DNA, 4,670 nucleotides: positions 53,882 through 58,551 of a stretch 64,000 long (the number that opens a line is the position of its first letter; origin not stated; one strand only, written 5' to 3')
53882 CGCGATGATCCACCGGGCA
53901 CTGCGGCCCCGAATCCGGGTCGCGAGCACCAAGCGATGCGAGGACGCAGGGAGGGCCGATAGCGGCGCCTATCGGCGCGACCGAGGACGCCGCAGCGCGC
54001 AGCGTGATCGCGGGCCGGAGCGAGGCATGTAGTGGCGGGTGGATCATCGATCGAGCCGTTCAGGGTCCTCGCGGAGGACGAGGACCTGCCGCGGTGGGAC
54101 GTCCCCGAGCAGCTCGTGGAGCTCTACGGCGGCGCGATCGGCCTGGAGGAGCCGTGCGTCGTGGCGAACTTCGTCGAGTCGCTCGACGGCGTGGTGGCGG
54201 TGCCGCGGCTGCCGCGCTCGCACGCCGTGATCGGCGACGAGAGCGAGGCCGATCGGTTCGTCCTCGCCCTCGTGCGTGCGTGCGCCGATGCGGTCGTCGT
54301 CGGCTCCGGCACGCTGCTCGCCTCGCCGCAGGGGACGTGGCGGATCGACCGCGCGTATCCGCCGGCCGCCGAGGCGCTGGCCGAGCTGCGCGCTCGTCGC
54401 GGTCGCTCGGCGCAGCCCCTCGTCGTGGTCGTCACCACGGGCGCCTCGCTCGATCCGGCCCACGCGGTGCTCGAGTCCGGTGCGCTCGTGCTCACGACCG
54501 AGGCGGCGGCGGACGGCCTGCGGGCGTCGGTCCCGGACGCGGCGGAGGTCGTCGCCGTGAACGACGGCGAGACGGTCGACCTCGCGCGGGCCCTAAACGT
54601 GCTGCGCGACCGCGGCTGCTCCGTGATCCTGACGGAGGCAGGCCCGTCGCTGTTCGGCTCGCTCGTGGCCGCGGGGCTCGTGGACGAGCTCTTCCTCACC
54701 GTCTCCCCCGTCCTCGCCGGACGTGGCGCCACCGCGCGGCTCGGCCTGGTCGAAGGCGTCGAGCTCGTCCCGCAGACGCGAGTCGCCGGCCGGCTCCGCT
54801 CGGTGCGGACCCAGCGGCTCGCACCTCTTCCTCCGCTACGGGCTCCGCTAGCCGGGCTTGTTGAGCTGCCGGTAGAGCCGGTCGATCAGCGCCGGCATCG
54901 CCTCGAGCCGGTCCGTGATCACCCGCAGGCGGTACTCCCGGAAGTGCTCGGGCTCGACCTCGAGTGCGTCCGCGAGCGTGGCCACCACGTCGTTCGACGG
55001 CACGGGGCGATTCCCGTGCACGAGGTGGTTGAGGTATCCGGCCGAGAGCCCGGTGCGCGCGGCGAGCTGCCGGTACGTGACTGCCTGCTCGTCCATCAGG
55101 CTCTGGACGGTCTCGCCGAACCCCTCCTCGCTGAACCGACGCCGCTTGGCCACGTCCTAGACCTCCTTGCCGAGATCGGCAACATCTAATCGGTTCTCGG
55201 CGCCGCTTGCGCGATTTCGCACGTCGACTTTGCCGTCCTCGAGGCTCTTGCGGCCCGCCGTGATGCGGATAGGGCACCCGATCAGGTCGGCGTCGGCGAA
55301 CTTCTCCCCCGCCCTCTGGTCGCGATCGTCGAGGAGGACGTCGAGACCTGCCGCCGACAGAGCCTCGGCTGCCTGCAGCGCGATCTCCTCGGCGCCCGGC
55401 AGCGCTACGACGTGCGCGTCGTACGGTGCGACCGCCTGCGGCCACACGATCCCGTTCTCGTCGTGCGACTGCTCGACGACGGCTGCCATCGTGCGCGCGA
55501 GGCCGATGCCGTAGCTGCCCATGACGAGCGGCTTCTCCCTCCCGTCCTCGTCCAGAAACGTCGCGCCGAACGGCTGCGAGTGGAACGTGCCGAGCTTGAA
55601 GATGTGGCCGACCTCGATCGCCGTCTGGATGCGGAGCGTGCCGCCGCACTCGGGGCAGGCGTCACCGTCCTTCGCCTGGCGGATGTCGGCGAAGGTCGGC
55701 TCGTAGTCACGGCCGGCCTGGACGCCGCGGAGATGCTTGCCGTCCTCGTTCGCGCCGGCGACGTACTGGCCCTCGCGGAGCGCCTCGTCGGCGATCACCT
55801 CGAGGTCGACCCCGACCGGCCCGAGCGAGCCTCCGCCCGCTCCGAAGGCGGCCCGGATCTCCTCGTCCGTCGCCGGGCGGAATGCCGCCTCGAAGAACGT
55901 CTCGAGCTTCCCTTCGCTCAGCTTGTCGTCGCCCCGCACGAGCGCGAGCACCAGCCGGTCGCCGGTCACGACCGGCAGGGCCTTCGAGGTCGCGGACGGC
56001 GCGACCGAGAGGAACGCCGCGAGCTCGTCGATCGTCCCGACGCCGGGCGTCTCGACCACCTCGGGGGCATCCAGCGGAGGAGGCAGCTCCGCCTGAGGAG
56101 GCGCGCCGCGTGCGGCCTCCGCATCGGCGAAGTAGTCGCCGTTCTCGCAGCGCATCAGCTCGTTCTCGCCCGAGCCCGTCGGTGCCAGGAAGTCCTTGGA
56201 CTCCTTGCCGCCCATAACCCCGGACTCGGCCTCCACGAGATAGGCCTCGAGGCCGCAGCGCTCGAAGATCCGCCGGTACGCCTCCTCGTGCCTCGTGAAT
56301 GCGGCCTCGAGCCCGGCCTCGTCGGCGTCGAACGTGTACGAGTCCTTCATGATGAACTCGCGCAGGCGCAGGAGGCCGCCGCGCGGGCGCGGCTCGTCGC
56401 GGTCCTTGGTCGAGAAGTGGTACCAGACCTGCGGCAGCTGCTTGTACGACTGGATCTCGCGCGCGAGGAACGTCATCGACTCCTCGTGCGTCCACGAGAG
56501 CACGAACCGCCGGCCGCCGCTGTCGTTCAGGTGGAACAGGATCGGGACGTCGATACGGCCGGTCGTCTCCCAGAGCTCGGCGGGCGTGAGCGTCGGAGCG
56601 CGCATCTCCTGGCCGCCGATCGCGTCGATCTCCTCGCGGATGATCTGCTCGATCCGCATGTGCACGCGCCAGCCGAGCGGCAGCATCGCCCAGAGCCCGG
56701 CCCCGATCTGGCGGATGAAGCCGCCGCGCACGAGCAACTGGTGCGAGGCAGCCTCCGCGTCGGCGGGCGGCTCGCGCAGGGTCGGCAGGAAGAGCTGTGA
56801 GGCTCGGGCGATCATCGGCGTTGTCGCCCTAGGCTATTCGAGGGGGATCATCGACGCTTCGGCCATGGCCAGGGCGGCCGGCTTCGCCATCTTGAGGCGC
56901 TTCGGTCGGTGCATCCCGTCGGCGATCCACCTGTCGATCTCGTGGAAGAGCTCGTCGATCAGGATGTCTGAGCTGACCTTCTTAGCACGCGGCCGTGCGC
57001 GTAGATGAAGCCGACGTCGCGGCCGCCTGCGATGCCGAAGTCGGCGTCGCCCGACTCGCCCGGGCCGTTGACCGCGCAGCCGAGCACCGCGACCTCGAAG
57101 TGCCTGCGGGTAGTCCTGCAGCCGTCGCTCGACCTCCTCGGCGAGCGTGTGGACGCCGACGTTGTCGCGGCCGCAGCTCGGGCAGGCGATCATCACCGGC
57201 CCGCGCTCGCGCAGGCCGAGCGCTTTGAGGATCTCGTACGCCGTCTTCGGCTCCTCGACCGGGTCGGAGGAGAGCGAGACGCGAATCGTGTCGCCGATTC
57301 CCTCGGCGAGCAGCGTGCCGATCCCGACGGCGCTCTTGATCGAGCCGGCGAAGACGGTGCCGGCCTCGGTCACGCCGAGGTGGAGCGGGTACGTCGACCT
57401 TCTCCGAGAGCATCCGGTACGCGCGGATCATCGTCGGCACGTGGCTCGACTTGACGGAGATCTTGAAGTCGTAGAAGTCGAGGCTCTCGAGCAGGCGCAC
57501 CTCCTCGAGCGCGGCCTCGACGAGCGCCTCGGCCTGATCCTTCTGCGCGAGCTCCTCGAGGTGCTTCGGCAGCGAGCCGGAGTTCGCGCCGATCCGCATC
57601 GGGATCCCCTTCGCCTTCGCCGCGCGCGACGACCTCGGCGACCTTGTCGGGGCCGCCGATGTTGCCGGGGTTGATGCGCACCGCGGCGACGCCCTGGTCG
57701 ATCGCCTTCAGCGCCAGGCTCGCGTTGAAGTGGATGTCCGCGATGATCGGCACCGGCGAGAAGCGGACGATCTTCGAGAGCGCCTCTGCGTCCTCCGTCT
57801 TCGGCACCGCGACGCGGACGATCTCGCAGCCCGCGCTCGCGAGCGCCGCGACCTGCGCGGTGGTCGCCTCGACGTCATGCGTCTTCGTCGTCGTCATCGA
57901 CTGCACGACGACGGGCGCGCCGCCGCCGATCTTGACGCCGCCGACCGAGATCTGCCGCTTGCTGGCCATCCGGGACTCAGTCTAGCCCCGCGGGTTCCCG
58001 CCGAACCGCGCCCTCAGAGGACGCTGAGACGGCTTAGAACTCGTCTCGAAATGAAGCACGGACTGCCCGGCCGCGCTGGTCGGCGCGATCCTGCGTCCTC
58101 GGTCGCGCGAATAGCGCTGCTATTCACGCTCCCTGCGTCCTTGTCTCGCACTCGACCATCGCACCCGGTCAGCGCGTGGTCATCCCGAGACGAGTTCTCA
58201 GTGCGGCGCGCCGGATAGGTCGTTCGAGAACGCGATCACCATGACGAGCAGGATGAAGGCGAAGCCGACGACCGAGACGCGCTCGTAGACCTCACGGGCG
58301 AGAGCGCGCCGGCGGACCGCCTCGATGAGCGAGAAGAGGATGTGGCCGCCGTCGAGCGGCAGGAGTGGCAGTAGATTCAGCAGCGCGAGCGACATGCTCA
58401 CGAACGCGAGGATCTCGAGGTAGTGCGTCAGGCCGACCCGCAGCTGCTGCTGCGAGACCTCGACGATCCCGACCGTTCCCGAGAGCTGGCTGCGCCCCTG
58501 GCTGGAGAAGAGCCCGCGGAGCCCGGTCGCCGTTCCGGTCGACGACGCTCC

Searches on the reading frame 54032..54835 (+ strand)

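Call 93: search_protein_families(library=pfam, proteins=[window:54032-54835:+], max_evalue=0.001)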
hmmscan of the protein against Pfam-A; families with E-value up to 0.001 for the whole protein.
window:54032-54835:+ (268 aa): 1 family
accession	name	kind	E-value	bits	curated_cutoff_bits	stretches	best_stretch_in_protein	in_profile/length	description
PF01872.23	RibD_C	-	5.6e-27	95.3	24.1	1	41-236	1-171/197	RibD C-terminal domain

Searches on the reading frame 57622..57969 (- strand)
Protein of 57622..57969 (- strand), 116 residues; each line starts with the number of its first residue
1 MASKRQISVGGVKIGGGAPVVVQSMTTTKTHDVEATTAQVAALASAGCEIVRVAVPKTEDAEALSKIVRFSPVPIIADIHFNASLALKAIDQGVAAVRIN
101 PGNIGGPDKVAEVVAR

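Call 30: find_related_loci(query=window:57622-57969:-, collection=metagenome_contigs, flank=3000)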
Query seq(116 aa) (116 aa) in metagenome_contigs; peptide patterns used: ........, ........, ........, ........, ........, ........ (x = any residue, [..] = any of these).
595 stretches matched a pattern (row limit reached: there are more); 504 encode a relative of the query (tblastn E <= 1e-3); the best 80 are kept; 80 distinct loci.
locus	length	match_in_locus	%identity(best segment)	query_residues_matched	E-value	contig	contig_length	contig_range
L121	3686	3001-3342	98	1-114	5e-70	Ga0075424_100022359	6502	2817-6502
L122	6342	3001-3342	99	1-114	3e-70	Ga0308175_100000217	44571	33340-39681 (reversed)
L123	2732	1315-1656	98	1-114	5e-70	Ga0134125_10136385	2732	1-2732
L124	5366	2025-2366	97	1-114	7e-69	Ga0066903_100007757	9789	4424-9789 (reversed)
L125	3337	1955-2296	97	1-114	5e-69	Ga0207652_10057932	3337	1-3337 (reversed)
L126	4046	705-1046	98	1-114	3e-69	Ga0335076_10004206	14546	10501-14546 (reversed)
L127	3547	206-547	96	1-114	4e-68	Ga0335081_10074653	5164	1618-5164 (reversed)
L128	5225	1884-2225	96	1-114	4e-68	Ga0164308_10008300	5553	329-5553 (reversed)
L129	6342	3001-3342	96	1-114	4e-67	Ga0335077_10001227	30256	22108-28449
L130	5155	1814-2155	93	1-114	2e-66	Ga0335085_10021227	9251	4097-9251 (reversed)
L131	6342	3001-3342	94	1-114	1e-66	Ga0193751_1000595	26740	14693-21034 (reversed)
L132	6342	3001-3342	93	1-114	8e-66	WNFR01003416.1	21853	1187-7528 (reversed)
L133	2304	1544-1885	90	1-114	1e-66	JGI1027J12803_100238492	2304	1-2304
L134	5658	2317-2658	92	1-114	1e-65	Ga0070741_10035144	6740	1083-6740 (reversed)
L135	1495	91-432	93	1-114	3e-68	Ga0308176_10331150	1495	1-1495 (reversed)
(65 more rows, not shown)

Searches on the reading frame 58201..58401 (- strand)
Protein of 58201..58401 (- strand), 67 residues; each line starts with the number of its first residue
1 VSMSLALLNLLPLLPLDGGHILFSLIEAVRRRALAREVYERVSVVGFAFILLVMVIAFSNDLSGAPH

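Call 93: search_protein_families(library=pfam, proteins=[window:58201-58401:-], max_evalue=0.001)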
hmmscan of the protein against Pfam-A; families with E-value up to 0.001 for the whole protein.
window:58201-58401:- (67 aa): 1 family
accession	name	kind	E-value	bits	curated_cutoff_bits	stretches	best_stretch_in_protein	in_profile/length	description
PF02163.28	Peptidase_M50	-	1.4e-14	54.4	27.2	1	1-52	169-220/221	Peptidase family M50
